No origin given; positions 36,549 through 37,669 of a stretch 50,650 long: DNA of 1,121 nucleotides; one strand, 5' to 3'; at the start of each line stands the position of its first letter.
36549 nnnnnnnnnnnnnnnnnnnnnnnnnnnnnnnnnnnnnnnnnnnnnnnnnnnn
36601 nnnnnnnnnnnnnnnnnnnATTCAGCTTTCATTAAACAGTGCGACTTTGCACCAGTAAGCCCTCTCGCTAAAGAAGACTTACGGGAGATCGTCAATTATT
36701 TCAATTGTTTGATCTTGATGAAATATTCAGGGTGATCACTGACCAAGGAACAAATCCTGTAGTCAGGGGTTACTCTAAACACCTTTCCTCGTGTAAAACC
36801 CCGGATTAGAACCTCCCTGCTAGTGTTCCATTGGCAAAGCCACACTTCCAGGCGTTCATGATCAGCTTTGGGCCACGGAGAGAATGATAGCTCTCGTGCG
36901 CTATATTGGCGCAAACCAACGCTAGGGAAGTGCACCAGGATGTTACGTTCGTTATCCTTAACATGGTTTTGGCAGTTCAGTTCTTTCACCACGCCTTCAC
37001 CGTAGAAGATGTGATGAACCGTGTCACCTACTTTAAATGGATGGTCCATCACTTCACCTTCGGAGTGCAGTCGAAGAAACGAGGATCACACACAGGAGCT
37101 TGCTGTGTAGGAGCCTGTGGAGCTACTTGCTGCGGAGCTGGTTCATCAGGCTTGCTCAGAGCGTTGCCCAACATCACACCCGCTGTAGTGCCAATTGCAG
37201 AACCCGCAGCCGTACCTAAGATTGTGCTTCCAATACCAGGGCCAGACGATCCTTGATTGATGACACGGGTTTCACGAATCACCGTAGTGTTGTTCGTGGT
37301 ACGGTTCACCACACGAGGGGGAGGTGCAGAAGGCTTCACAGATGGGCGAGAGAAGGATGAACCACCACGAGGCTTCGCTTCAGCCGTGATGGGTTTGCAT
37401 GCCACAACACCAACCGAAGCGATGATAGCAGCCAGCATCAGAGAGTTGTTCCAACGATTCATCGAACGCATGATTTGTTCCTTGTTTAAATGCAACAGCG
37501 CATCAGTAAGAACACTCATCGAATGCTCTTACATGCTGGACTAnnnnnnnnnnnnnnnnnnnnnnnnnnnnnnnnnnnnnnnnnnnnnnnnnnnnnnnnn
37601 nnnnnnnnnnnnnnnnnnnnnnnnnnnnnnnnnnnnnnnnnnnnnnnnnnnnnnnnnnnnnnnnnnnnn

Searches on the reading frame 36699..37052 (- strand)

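Call 81: search_protein_families(library=pfam, proteins=[window:36699-37052:-], max_evalue=0.01)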
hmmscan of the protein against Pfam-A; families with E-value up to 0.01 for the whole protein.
window:36699-37052:- (118 aa): 1 family
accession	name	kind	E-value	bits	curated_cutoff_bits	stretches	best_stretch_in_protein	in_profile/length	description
PF21196.3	PcrA_UvrD_tudor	-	0.0033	17.7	23.9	1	8-50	1-39/48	PcrA/UvrD tudor domain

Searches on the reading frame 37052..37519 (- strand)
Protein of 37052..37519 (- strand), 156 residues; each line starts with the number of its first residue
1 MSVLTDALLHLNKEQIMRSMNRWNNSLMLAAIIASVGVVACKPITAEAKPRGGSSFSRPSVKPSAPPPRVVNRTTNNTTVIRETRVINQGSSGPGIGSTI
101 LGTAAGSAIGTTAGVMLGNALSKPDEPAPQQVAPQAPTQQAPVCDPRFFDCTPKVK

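Call 81: search_protein_families(library=pfam, proteins=[window:37052-37519:-], max_evalue=0.01)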
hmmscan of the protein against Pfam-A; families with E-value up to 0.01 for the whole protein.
window:37052-37519:- (156 aa): 1 family
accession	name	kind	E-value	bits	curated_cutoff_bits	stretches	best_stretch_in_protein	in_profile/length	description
PF13488.11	Gly-zipper_Omp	-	0.004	17.5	25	1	93-123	14-44/46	Glycine zipper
